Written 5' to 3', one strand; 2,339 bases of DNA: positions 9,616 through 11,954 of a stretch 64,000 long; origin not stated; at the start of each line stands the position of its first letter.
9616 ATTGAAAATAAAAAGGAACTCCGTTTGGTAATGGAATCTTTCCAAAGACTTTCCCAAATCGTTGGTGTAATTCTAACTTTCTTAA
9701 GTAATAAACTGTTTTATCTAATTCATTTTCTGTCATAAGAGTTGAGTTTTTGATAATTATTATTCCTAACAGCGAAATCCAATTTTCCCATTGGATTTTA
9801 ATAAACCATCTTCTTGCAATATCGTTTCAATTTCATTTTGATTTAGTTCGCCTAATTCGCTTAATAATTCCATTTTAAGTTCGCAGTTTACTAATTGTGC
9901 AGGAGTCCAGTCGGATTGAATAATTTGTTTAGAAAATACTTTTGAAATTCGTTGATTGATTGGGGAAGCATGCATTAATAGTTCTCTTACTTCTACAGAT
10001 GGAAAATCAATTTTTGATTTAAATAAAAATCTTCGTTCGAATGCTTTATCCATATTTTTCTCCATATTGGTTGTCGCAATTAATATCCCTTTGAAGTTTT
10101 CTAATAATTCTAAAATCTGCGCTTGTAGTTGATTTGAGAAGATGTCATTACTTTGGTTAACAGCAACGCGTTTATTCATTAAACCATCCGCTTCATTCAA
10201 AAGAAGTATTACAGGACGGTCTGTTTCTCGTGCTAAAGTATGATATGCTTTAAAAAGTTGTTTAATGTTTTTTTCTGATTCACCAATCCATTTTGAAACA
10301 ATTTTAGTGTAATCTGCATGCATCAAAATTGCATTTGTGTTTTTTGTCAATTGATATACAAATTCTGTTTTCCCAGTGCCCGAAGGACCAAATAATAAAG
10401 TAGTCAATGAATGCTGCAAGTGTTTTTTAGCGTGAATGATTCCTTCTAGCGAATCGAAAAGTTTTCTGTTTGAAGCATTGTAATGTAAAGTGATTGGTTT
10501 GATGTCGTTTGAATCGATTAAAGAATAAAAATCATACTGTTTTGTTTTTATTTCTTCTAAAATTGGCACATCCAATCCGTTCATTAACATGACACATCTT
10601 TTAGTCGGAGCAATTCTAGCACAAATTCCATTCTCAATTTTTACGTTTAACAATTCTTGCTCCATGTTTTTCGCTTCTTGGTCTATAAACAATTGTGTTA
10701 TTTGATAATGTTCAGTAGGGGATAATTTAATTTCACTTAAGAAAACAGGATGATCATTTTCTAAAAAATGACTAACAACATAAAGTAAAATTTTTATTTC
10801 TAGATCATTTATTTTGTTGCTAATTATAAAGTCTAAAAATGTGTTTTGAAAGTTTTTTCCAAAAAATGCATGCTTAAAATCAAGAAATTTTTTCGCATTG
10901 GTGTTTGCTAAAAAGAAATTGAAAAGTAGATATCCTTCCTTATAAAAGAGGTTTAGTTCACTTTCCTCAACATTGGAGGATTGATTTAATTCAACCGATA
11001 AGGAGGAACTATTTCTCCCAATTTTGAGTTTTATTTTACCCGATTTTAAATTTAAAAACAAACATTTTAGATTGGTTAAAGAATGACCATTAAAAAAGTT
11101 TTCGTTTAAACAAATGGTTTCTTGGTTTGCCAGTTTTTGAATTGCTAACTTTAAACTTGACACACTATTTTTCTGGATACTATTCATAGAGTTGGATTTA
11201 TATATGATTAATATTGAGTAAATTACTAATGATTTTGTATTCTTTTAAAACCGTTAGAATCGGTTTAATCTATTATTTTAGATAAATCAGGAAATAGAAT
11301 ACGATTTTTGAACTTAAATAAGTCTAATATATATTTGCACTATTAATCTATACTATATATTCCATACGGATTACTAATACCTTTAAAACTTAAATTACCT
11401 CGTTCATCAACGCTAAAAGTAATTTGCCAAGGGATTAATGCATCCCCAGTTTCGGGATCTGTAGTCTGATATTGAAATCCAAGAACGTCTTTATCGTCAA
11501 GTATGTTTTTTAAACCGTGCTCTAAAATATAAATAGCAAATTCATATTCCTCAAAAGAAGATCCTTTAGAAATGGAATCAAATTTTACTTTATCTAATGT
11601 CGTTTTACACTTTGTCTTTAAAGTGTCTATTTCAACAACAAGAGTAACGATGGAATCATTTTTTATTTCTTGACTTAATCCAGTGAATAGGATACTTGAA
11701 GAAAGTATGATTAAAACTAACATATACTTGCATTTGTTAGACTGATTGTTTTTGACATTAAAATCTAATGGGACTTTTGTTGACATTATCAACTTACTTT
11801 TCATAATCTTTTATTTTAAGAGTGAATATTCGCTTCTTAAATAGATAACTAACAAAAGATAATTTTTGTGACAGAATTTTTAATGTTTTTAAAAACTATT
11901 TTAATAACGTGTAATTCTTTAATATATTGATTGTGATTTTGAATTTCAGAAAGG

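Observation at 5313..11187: Operon of AAA+ ATPase, membrane protein, coiled-coil, HTH/Zn-peptidase and HTH/UDG-like genes: candidate undescribed conflict (defence) system beside ssrA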

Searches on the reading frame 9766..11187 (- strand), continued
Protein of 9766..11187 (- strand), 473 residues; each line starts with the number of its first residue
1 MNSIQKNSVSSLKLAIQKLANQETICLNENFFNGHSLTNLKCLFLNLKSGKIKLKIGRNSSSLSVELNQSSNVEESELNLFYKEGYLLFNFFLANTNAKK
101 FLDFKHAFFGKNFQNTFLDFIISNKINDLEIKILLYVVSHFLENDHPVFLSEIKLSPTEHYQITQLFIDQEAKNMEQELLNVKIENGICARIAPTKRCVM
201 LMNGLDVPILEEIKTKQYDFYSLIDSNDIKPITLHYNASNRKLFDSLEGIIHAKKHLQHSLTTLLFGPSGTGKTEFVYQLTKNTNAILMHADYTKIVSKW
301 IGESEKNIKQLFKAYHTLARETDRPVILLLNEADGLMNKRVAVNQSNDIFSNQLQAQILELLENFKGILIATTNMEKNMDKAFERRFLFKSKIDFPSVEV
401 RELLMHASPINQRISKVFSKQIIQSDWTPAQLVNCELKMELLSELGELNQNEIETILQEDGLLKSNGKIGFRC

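Call 82: search_protein_families(library=pfam, alignment_id=A8, max_evalue=0.00001)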
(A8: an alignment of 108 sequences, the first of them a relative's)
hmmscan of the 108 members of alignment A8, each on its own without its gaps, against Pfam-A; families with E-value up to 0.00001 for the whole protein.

A. member 1, L011:1020-2333:+ (438 aa): 2 families
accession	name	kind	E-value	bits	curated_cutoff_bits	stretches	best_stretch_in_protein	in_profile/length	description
PF04679.21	DNA_ligase_A_C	-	2.1e-09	38.1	27.5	1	207-324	4-94/94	ATP dependent DNA ligase C terminal region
PF01068.26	DNA_ligase_A_M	-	2.2e-07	31.2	26.2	1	25-184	15-192/204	ATP dependent DNA ligase domain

B. families by the number of members that match (of 108 scanned): 90 families (the first 25 are shown)
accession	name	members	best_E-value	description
PF08719.17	NADAR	8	4.2e-21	NADAR domain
PF14284.11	PcfJ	3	3.1e-15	PcfJ-like protein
PF07669.17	Eco57I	2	3.2e-20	Eco57I restriction-modification methylase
PF02472.21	ExbD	2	6.3e-20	Biopolymer transport protein ExbD/TolR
PF18962.6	Por_Secre_tail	2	6.1e-11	Secretion system C-terminal sorting domain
PF09334.17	tRNA-synt_1g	1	2e-157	tRNA synthetases class I (M)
PF06189.17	5-nucleotidase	1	9.3e-123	5'-nucleotidase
PF01026.27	TatD_DNase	1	3e-75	TatD related DNase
PF10977.13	DUF2797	1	4.1e-72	Protein of unknown function (DUF2797)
PF03747.19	ADP_ribosyl_GH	1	1.2e-71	ADP-ribosylglycohydrolase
PF00158.32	Sigma54_activat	1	7.4e-64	Sigma-54 interaction domain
PF03929.21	PepSY_TM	1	2.6e-58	PepSY-associated TM region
PF00009.33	GTP_EFTU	1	5.8e-57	Elongation factor Tu GTP binding domain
PF00710.25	Asparaginase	1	1.6e-56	Asparaginase, N-terminal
PF13148.11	DUF3987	1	6.2e-55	Protein of unknown function (DUF3987)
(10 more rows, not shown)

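Call 83: search_protein_families(library=padloc, alignment_id=A8, max_evalue=0.00001)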
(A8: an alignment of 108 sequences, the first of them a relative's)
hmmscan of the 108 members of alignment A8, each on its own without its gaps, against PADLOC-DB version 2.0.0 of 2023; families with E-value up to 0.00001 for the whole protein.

A. member 1, L011:1020-2333:+ (438 aa): 0 families

B. families by the number of members that match (of 108 scanned): 34 families (the first 25 are shown)
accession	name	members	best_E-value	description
PDLC04643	PDC-M42C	4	8.1e-07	-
PDLC01995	RtcR_PspF2--CARF_AAA_HTH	1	3.2e-139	-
PDLC04900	PDC-S08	1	2.1e-128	-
PDLC01994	RtcR_PspF1--CARF_AAA_HTH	1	1.4e-72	-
PDLC04790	PDC-S01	1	8.5e-57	-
PDLC01993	RtcR--CARF_AAA_HTH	1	2.7e-56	-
PDLC02203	MzaA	1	3.3e-53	-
PDLC04789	PDC-S01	1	3.5e-46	-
PDLC03626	REase_MTase_IIG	1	8.9e-41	Type IIG restriction enzyme-methyltransferase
PDLC03375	MTase_II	1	1.7e-31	Type II methyltransferase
PDLC04787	PDC-S01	1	3.7e-30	-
PDLC04791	PDC-S01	1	7.9e-25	-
PDLC04134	mad2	1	1.5e-23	mads_2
PDLC02558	PglZ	1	1.3e-22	PglZ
PDLC02556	PglZ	1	3.9e-19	PglZ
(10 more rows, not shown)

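Call 84: search_protein_families(library=padloc, proteins=[L011:11887-12372:+, L011:13103-13534:+, L011:9522-11687:+], max_evalue=0.01)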
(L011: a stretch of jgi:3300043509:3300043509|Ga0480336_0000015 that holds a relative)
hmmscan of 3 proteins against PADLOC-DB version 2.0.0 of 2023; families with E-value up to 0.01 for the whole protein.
L011:11887-12372:+ (162 aa): 1 family
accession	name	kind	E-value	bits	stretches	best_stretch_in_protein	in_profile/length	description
PDLC04643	PDC-M42C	-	3.3e-06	25.4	1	3-155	4-157/158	-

L011:13103-13534:+ (144 aa): 0 families

L011:9522-11687:+ (721 aa): 0 families

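Call 110: search_dna_similar(query=window:9766-11187:-, collection=phages, mode=protein, max_evalue=1e-10, max_rows=12)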
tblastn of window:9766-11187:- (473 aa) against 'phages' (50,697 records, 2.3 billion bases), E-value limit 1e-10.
Records with a match: 1; places in all: 1; records where one place covers at least 80% of the query: 0.
Best place of each record, by identity: <60% 1.
By first word of the organism name: Moraxella 1.
By host as written in the record: Moraxella catarrhalis 1.
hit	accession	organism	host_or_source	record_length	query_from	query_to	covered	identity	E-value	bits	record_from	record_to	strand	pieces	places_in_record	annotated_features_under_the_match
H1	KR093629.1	Moraxella phage Mcat5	Moraxella catarrhalis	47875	265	404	30%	34.0%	7e-13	77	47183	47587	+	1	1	hypothetical protein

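Call 111: search_dna_similar(query=window:9766-11187:-, collection=plasmids, mode=protein, max_evalue=1e-10, max_rows=12)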
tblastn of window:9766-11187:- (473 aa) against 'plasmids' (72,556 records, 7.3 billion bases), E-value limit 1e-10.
Records with a match: 156; places in all: 163; records where one place covers at least 80% of the query: 0.
Best place of each record, by identity: <60% 156.
By first word of the organism name: Serratia 32; Streptomyces 30; Aureibacter 5; Deinococcus 5; Ralstonia 4; Paracoccus 4; Persicobacter 4; Ensifer 4; Chromobacterium 4; Arcobacter 3; and 44 more.
By predicted mobility (MOB-suite, as given by PLSDB): non-mobilizable 94; conjugative 44; mobilizable 18.
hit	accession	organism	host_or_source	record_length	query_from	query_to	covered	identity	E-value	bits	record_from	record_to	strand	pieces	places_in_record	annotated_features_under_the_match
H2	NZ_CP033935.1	Chryseobacterium balustinum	fish,pure isolate,blood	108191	254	471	46%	41.2%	5e-35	146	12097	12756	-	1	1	AAA family ATPase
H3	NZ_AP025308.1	Aureibacter tunicatorum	-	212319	82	387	65%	27.7%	3e-16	90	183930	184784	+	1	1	ATP-binding protein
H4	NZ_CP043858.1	Aliarcobacter cibarius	cell culture,Poultry carcass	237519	254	471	46%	37.1%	1e-29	130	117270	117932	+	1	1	ATP-binding protein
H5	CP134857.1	Arcobacter sp. AZ-2023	food,chicken meat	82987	254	452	42%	39.5%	1e-29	130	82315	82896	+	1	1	ATP-binding protein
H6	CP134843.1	Arcobacter sp. AZ-2023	food,chicken meat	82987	254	452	42%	39.5%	1e-29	130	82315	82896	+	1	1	ATP-binding protein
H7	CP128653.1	Arcobacter sp. DSM 115960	animal,chicken meat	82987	254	452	42%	39.5%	1e-29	130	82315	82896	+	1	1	ATP-binding protein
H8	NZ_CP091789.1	Prevotella sp. E2-28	Ovis aries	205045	222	401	38%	40.9%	3e-31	135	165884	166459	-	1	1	ATP-binding protein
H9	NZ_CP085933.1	Segatella copri DSM 18205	-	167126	200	407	44%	35.0%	2e-32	138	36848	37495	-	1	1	ATP-binding protein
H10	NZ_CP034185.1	Deinococcus psychrotolerans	whole organism,R2A medium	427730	249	471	47%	32.0%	1e-19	100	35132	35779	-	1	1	ATP-binding protein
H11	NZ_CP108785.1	Embleya sp. NBC_00888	-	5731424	215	453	51%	29.5%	2e-17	93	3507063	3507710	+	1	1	none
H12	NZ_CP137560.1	Segatella hominis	Homo sapiens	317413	228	411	39%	37.2%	1e-29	130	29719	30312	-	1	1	AAA family ATPase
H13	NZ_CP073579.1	Photobacterium sp. GJ3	-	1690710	246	434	40%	35.1%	3e-22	108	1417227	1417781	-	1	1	record has no annotation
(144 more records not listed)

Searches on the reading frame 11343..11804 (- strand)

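Call 4: search_protein_families(library=pfam, proteins=[window:11343-11804:-], max_evalue=0.1)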
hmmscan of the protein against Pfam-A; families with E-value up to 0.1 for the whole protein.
window:11343-11804:- (153 aa): 0 families

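Call 5: search_protein_families(library=padloc, proteins=[window:11343-11804:-], max_evalue=0.1)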
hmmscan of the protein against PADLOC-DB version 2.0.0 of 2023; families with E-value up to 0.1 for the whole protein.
window:11343-11804:- (153 aa): 0 families

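Call 7: search_protein_families(library=ncbifam, proteins=[window:11343-11804:-], max_evalue=0.1)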
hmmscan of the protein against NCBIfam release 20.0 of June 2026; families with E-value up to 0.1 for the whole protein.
window:11343-11804:- (153 aa): 0 families

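Call 8: search_protein_families(library=phrogs, proteins=[window:11343-11804:-], max_evalue=0.1)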
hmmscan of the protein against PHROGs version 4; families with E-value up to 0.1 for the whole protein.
window:11343-11804:- (153 aa): 3 families
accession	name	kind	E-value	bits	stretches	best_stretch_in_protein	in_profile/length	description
phrog_33499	-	unknown function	0.058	14.2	1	27-143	17-131/146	-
phrog_19131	-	unknown function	0.071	14.4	1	64-96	21-53/109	-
phrog_24802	-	unknown function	0.086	14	0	1-41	1-41/61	-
